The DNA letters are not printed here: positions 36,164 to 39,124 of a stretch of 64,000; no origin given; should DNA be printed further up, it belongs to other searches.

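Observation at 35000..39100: Low-G+C island beside dnaA: Zn-ribbon HNH nuclease convergent with a tandem two-domain amino-methyltransferase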

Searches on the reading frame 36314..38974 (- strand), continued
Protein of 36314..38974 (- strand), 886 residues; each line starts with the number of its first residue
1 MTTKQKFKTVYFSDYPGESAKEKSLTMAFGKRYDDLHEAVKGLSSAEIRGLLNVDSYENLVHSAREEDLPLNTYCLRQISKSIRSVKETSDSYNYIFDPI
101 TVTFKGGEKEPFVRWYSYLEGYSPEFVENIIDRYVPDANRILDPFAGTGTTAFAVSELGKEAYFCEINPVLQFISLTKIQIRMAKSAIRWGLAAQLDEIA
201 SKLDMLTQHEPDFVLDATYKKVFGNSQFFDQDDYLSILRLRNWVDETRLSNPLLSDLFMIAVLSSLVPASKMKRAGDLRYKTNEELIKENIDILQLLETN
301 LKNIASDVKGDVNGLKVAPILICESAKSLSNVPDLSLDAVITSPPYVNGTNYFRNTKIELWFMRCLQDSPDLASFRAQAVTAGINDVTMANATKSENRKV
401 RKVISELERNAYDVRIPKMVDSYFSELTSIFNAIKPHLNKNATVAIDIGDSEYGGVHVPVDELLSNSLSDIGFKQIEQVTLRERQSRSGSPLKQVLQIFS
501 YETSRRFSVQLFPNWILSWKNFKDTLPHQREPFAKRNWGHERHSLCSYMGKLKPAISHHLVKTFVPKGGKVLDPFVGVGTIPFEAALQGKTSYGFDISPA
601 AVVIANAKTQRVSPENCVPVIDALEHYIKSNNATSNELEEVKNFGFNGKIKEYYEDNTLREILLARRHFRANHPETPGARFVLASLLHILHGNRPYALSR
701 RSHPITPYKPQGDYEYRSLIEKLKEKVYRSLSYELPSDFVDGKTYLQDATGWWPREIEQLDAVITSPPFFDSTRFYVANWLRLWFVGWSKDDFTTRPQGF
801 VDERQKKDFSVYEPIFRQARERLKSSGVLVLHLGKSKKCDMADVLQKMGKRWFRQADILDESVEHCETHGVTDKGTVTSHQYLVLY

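Call 12: find_homologous_proteins(query=window:36314-38974:-)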
Query window:36314-38974:- (886 aa): 1777 proteins with E <= 0.001 among 8000 candidates; the best 120 are listed.
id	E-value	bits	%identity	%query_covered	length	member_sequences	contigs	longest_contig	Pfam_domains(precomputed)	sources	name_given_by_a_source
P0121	0.0e+0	2041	100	100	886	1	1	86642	PF02086.22,PF01170.25,PF01555.25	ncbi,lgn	-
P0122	0.0e+0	1903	93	100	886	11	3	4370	PF02086.22,PF01170.25,PF01555.25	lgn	-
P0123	0.0e+0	1826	88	100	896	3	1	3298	PF02086.22,PF01170.25,PF01555.25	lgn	-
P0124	0.0e+0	1740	83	100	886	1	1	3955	PF02086.22,PF01170.25,PF01555.25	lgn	-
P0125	0.0e+0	1734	83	100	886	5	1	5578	PF13847.13,PF03602.22,PF02086.22,PF01170.25,PF01555.25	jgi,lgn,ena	-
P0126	0.0e+0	1733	84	100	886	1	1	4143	PF13847.13,PF03602.22,PF02086.22,PF01170.25,PF01555.25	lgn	-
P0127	0.0e+0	1708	82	100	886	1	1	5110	PF13847.13,PF02086.22,PF01170.25,PF01555.25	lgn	-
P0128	0.0e+0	1272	61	100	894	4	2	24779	PF02086.22,PF01170.25,PF01555.25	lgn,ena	-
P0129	0.0e+0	1270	61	100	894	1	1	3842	PF02086.22,PF01170.25,PF01555.25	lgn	-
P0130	0.0e+0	1264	61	99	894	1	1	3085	PF02086.22,PF01170.25,PF01555.25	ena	-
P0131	0.0e+0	1264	62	99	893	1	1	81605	PF02086.22,PF01170.25,PF01555.25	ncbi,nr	ncbi:MAG: hypothetical protein GY796_04530 [Chloroflexi bacterium]|nr:hypothetical protein [Chlorofl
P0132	0.0e+0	1262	61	100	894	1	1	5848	PF13847.13,PF03602.22,PF02086.22,PF01170.25,PF01555.25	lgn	-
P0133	0.0e+0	1261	62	100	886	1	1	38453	PF02086.22,PF01170.25,PF01555.25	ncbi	-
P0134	0.0e+0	1259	61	99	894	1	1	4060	PF02086.22,PF01170.25,PF01555.25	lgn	-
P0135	0.0e+0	1255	61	100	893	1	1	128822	PF03602.22,PF01170.25,PF01555.25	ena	-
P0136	0.0e+0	1254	61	100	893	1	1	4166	PF01170.25,PF01555.25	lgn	-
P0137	0.0e+0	1252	61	100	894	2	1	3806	PF02086.22,PF01170.25,PF01555.25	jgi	jgi:DNA modification methylase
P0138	0.0e+0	1252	61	100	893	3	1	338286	PF13847.13,PF02086.22,PF01170.25,PF01555.25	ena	-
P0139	0.0e+0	1252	60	100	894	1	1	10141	PF03602.22,PF02086.22,PF01170.25,PF01555.25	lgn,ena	-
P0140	0.0e+0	1251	61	100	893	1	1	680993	PF01170.25,PF01555.25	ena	-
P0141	0.0e+0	1250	61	100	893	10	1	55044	PF02086.22,PF01170.25,PF01555.25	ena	-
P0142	0.0e+0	1250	61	100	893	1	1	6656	PF03602.22,PF02086.22,PF01170.25,PF01555.25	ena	-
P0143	0.0e+0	1245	61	100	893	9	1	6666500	PF02086.22,PF01170.25,PF01555.25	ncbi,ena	-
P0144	0.0e+0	1245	60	100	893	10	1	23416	PF01170.25,PF01555.25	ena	-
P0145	0.0e+0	1244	61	99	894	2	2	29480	PF03602.22,PF02086.22,PF01170.25,PF01555.25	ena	-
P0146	0.0e+0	1243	61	100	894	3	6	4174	PF02086.22,PF01170.25,PF01555.25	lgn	-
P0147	0.0e+0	1243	61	100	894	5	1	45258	PF01170.25,PF01555.25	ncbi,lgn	-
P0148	0.0e+0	1242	61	100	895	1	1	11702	PF02086.22,PF01170.25,PF01555.25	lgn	-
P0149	0.0e+0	1242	60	100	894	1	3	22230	PF02086.22,PF01170.25,PF01555.25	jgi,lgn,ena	-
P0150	0.0e+0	1240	60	100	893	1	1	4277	PF02086.22,PF01170.25,PF01555.25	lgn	-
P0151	0.0e+0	1240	61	100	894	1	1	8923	PF02086.22,PF01170.25,PF01555.25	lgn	-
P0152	0.0e+0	1239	61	100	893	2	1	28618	PF03602.22,PF02086.22,PF01170.25,PF01555.25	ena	-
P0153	0.0e+0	1239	59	100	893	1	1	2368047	PF01170.25,PF01555.25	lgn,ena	-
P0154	0.0e+0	1239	61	100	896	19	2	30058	PF01170.25,PF01555.25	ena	-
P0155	0.0e+0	1239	60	100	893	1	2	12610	PF03602.22,PF02086.22,PF01170.25,PF01555.25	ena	-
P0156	0.0e+0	1239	60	100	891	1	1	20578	PF01170.25,PF01555.25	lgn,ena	-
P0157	0.0e+0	1239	60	100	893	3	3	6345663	PF01170.25,PF01555.25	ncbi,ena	-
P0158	0.0e+0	1238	60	100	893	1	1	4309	PF01170.25,PF01555.25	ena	-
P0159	0.0e+0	1238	60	100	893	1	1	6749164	PF03602.22,PF02086.22,PF01170.25,PF01555.25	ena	-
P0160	0.0e+0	1238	60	100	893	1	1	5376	PF03602.22,PF02086.22,PF01170.25,PF01555.25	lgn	-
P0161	0.0e+0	1238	60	100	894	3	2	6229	PF02086.22,PF01170.25,PF01555.25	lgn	-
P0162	0.0e+0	1237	60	100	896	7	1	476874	PF03602.22,PF01170.25,PF01555.25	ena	-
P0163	0.0e+0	1237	61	100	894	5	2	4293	PF02086.22,PF01170.25,PF01555.25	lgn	-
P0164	0.0e+0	1237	60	100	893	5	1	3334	PF03602.22,PF01170.25,PF01555.25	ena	-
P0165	0.0e+0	1236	60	100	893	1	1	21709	PF03602.22,PF01170.25,PF01555.25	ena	-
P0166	0.0e+0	1236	60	99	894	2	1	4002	PF02086.22,PF01170.25,PF01555.25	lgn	-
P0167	0.0e+0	1236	60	100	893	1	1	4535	PF03602.22,PF02086.22,PF01170.25,PF01555.25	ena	-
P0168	0.0e+0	1236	61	100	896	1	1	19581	PF03602.22,PF02086.22,PF01170.25,PF01555.25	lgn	-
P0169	0.0e+0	1236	59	100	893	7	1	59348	PF02086.22,PF01170.25,PF01555.25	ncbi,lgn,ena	-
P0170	0.0e+0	1235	60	100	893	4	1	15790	PF03602.22,PF02086.22,PF01170.25,PF01555.25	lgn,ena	-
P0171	0.0e+0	1235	60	100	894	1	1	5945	PF02086.22,PF01170.25,PF01555.25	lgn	-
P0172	0.0e+0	1234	61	100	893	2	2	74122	PF01170.25,PF01555.25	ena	-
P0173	0.0e+0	1234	60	100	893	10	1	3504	PF13847.13,PF02086.22,PF01170.25,PF01555.25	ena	-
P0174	0.0e+0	1233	60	100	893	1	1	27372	PF03602.22,PF01170.25,PF01555.25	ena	-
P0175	0.0e+0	1233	60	100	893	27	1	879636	PF01170.25,PF01555.25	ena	-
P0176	0.0e+0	1232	60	100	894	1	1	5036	PF03602.22,PF02086.22,PF01170.25,PF01555.25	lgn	-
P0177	0.0e+0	1232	60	100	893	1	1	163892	PF01170.25,PF01555.25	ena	-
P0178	0.0e+0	1232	60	100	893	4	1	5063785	PF03602.22,PF01170.25,PF01555.25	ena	-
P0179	0.0e+0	1232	60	99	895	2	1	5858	PF01170.25,PF01555.25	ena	-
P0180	0.0e+0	1231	60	100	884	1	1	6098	PF02086.22,PF01170.25,PF01555.25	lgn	-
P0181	0.0e+0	1231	60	100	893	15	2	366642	PF03602.22,PF02086.22,PF01170.25,PF01555.25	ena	-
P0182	0.0e+0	1231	60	100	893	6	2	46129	PF01170.25,PF01555.25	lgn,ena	-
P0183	0.0e+0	1231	61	100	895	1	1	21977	PF13847.13,PF02086.22,PF01170.25,PF08242.19,PF01555.25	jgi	jgi:tRNA G10 N-methylase Trm11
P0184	0.0e+0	1231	60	100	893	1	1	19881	PF01170.25,PF01555.25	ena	-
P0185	0.0e+0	1230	60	100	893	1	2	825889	PF01170.25,PF01555.25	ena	-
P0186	0.0e+0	1230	61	100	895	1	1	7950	PF01170.25,PF01555.25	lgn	-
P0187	0.0e+0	1230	60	100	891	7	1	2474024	PF01170.25,PF01555.25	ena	-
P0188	0.0e+0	1230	60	99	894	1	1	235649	PF02086.22,PF01170.25,PF01555.25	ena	-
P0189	0.0e+0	1229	60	100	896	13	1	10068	PF01170.25,PF01555.25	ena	-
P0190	0.0e+0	1229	61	100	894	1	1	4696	PF03602.22,PF02086.22,PF01170.25,PF01555.25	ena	-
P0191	0.0e+0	1228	60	100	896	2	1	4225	PF01170.25,PF01555.25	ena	-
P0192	0.0e+0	1227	60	100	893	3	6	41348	PF02086.22,PF01170.25,PF01555.25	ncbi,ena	-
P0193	0.0e+0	1227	59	100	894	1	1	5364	PF03602.22,PF02086.22,PF01170.25,PF01555.25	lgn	-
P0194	0.0e+0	1227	60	100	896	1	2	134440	PF01170.25,PF01555.25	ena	-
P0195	0.0e+0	1227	60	100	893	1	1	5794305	PF01170.25,PF01555.25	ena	-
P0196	0.0e+0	1227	60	99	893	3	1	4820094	PF02086.22,PF01170.25,PF01555.25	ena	-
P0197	0.0e+0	1226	60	100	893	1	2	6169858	PF03602.22,PF01170.25,PF01555.25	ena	-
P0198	0.0e+0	1226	59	100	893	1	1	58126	PF01170.25,PF01555.25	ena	-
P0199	0.0e+0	1225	60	100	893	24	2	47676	PF01170.25,PF01555.25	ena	-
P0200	0.0e+0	1224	60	100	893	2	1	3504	PF02086.22,PF01170.25,PF01555.25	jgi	-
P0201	0.0e+0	1224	60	100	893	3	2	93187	PF03602.22,PF02086.22,PF01170.25,PF01555.25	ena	-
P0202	0.0e+0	1224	60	100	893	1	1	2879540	PF13847.13,PF02086.22,PF01170.25,PF01555.25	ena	-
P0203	0.0e+0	1223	60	100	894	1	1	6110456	PF02086.22,PF01170.25,PF01555.25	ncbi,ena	-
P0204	0.0e+0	1223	60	99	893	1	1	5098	PF02086.22,PF01170.25,PF01555.25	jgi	jgi:DNA modification methylase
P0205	0.0e+0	1223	60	100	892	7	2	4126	PF01170.25,PF01555.25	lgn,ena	-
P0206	0.0e+0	1223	59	100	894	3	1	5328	PF03602.22,PF02086.22,PF01170.25,PF01555.25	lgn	-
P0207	0.0e+0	1222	59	100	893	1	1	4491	PF03602.22,PF02086.22,PF01170.25,PF01555.25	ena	-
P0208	0.0e+0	1221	60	100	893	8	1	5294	PF01170.25,PF01555.25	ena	-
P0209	0.0e+0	1220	60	100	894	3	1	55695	PF03602.22,PF02086.22,PF01170.25,PF01555.25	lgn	-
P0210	0.0e+0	1220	60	100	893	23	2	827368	PF02086.22,PF01170.25,PF01555.25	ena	-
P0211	0.0e+0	1220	59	100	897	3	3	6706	PF03602.22,PF02086.22,PF01170.25,PF01555.25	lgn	-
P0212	0.0e+0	1219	60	100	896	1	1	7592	PF01170.25,PF01555.25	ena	-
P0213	0.0e+0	1219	59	100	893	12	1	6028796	PF03602.22,PF02086.22,PF01170.25,PF01555.25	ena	-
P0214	0.0e+0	1219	59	100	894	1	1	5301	PF01170.25,PF01555.25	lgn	-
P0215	0.0e+0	1218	60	100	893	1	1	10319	PF01170.25,PF01555.25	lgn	-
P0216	0.0e+0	1218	59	100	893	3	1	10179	PF01170.25,PF01555.25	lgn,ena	-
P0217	0.0e+0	1214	59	100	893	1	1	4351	PF13847.13,PF03602.22,PF01170.25,PF01555.25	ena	-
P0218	0.0e+0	1213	60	100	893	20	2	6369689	PF01170.25,PF01555.25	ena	-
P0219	0.0e+0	1213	60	100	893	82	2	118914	PF01170.25,PF01555.25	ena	-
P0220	0.0e+0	1212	60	100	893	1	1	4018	PF01170.25,PF01555.25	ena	-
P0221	0.0e+0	1211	60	100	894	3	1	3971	PF01170.25,PF01555.25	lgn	-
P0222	0.0e+0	1210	59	100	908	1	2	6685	PF02086.22,PF01170.25,PF01555.25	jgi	-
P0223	0.0e+0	1210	59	99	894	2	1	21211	PF01170.25,PF01555.25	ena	-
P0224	0.0e+0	1207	59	100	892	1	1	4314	PF02086.22,PF01170.25,PF01555.25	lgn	-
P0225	0.0e+0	1206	59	100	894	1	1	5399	PF13847.13,PF03602.22,PF02086.22,PF01170.25,PF08242.19,PF01555.25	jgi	-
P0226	0.0e+0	1206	58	100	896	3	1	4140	PF01170.25,PF01555.25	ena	-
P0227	0.0e+0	1205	58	100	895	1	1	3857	PF13847.13,PF03602.22,PF02086.22,PF01170.25,PF01555.25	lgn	-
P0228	0.0e+0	1205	59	100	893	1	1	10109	PF01170.25,PF01555.25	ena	-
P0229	0.0e+0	1204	59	100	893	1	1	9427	PF03602.22,PF01170.25,PF01555.25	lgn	-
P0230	0.0e+0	1203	59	100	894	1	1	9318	PF01170.25,PF01555.25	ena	-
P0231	0.0e+0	1202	58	100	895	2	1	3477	PF02086.22,PF01170.25,PF01555.25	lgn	-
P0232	0.0e+0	1201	59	100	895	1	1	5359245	PF01170.25,PF01555.25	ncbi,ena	-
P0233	0.0e+0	1198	59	100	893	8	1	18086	PF01170.25,PF01555.25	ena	-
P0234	0.0e+0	1196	58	100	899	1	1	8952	PF01170.25,PF01555.25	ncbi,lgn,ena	-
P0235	0.0e+0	1195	58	99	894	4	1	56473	PF02086.22,PF01170.25,PF01555.25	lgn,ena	-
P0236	0.0e+0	1195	59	100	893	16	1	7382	PF03602.22,PF01170.25,PF01555.25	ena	-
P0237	0.0e+0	1194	59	99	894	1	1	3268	PF02086.22,PF01170.25,PF01555.25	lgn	-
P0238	0.0e+0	1194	58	100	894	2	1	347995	PF01170.25,PF01555.25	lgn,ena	-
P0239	0.0e+0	1193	58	100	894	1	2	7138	PF02086.22,PF01170.25,PF01555.25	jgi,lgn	jgi:16S rRNA G966 N2-methylase RsmD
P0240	0.0e+0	1192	59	100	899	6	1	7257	PF01170.25,PF01555.25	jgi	jgi:DNA modification methylase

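Call 15: find_encoding_contigs(protein=P0121, flank=10000, max_places=3)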
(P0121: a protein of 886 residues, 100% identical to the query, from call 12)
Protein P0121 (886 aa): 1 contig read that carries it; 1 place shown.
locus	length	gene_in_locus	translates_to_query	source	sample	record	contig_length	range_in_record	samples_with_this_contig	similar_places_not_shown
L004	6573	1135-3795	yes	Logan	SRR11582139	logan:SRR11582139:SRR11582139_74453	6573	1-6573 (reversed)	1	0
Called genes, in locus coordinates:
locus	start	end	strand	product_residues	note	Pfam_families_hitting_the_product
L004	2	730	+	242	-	?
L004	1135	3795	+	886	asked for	PF01555:N6_N4_Mtase (weak), PF01170:UPF0020 (faint), PF02086:MethyltransfD12 (faint), PF01555:N6_N4_Mtase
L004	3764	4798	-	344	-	-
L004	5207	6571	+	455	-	?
